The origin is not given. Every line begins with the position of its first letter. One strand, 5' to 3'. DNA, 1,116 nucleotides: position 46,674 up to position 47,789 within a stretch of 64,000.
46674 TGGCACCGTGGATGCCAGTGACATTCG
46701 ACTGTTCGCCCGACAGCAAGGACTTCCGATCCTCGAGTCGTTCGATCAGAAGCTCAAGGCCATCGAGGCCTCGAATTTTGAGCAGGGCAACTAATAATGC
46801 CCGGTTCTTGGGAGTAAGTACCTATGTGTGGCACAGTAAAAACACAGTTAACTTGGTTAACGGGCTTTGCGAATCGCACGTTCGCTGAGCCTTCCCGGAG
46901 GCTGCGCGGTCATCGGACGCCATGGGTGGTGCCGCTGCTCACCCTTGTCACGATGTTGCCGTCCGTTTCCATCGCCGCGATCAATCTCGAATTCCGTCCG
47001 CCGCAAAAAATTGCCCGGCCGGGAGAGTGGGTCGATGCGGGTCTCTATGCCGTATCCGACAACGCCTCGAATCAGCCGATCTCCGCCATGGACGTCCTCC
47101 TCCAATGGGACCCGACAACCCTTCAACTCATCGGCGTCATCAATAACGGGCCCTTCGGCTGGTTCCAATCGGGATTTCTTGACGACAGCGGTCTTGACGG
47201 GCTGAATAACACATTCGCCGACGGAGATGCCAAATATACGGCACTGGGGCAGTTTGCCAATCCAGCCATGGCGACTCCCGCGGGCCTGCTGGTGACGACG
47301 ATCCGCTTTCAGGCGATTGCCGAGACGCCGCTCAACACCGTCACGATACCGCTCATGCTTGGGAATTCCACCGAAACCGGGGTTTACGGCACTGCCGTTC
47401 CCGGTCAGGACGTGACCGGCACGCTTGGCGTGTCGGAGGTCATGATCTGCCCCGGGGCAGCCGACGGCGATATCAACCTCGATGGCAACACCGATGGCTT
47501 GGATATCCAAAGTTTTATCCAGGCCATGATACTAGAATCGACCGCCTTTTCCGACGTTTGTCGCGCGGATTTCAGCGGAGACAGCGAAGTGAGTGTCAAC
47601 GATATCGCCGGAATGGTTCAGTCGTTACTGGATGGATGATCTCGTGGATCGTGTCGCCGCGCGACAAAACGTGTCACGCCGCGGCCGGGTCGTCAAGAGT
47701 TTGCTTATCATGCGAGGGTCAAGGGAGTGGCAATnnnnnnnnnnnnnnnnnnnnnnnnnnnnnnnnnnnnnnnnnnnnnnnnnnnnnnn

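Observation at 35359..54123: Five-gene co-directional locus of secreted cohesin/dockerin proteins fused to LTD and CotH modules: candidate non-cellulolytic extracellular assembly system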

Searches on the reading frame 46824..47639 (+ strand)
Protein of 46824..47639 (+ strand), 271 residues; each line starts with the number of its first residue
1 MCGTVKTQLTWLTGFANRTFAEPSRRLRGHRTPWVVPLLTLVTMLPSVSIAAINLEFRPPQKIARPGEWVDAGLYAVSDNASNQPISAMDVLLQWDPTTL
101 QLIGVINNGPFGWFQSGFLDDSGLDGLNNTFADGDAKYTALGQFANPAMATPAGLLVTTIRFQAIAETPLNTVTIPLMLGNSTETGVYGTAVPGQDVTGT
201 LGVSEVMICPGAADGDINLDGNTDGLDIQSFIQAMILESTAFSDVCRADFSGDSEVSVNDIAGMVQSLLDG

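Call 4: search_protein_families(library=pfam, proteins=[window:46824-47636:+], max_evalue=0.1)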
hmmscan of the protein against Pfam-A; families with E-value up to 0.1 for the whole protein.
window:46824-47636:+ (271 aa): 1 family
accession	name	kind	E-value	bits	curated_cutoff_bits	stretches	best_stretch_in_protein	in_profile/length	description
PF00404.24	Dockerin_1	-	0.00052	20.6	22.9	1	215-268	2-56/57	Dockerin type I domain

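Call 9: find_encoding_contigs(protein=window:46824-47639:+, flank=10000, max_places=6)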
Protein window:46824-47639:+ (271 aa): 23 contigs read that carry it; 6 places shown.
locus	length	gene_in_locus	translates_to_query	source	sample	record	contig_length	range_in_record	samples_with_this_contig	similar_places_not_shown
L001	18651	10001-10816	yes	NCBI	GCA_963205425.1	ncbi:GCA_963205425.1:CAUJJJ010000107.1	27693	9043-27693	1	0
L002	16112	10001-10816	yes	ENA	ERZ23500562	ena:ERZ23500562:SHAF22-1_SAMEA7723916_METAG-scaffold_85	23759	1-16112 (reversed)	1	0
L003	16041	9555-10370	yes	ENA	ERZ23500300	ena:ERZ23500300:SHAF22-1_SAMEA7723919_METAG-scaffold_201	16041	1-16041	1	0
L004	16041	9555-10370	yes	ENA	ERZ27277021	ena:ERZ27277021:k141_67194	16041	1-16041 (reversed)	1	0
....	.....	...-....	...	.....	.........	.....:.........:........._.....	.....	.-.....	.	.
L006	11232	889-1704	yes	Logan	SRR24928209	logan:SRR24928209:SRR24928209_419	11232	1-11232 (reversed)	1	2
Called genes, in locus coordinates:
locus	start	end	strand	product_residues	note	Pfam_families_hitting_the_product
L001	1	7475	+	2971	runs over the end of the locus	PF00932:LTD, PF08757:CotH, PF00526:Dicty_CTDC, PF24517:CBM96 (weak)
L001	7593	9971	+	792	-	PF18911:PKD_4 (faint), PF22352:K319L-like_PKD (faint), PF00404:Dockerin_1 (faint)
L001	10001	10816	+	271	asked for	-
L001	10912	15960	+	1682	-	PF00932:LTD, PF08757:CotH, PF00932:LTD, PF00963:Cohesin (weak)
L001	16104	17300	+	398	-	-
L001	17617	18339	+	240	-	-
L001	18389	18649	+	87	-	?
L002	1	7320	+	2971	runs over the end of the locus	PF00932:LTD, PF08757:CotH, PF00526:Dicty_CTDC, PF24517:CBM96 (weak)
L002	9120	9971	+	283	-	PF00404:Dockerin_1 (faint)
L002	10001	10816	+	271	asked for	-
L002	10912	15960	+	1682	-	PF00932:LTD, PF08757:CotH, PF00932:LTD, PF00963:Cohesin (weak)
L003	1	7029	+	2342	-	?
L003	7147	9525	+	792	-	PF18911:PKD_4 (faint), PF22352:K319L-like_PKD (faint), PF00404:Dockerin_1 (faint)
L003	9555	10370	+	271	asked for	-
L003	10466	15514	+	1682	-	PF00932:LTD, PF08757:CotH, PF00932:LTD, PF00963:Cohesin (weak)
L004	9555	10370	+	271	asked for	-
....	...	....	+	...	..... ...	-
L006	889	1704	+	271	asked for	-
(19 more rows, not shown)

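Call 77: search_protein_families(library=ncbifam, proteins=[window:46824-47636:+], max_evalue=0.01)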
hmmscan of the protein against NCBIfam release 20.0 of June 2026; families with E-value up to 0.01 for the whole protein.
window:46824-47636:+ (271 aa): 0 families

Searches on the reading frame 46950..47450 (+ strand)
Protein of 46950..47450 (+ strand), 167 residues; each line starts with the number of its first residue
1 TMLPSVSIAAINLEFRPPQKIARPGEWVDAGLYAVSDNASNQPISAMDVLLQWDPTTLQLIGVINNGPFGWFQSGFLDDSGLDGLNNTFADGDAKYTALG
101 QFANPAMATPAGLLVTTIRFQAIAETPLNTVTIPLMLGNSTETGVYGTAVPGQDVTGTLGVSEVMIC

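Call 46: search_protein_families(library=pfam, proteins=[window:46950-47450:+], max_evalue=10)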
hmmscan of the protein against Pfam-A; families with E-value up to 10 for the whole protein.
window:46950-47450:+ (167 aa): 1 family
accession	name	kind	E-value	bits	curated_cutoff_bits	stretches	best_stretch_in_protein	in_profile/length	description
PF00963.24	Cohesin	-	0.056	14.1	24.1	1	33-66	20-52/139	Cohesin domain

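Call 62: search_solved_structures(query=A6, max_evalue=10)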
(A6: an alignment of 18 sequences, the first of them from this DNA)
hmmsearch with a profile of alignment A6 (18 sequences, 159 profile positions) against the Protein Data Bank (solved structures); distinct sequences matched with E-value up to 10: 1.
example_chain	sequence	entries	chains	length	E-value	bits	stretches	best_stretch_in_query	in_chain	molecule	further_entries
3rpf_C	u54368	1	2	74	1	12.3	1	51-88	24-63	Molybdopterin converting factor, subunit 1 (MoaD)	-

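Call 84: search_protein_families(library=pfam, alignment_id=A6, max_evalue=1)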
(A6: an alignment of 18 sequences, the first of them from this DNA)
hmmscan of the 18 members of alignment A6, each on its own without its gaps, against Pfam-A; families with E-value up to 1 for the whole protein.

A. member 1, seq(159 aa): 1 family
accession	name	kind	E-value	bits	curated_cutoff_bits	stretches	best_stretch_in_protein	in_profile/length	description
PF00963.24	Cohesin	-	0.052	14.2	24.1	1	28-60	20-51/139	Cohesin domain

B. families by the number of members that match (of 18 scanned): 5 families
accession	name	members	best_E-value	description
PF00963.24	Cohesin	3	0.0074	Cohesin domain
PF09955.14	DUF2189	2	0.2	Predicted integral membrane protein (DUF2189)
PF20611.3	DUF6801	1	0.064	Family of unknown function (DUF6801)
PF08265.16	YL1_C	1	0.1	YL1 nuclear protein C-terminal domain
PF00766.25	ETF_alpha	1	0.14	Electron transfer flavoprotein FAD-binding domain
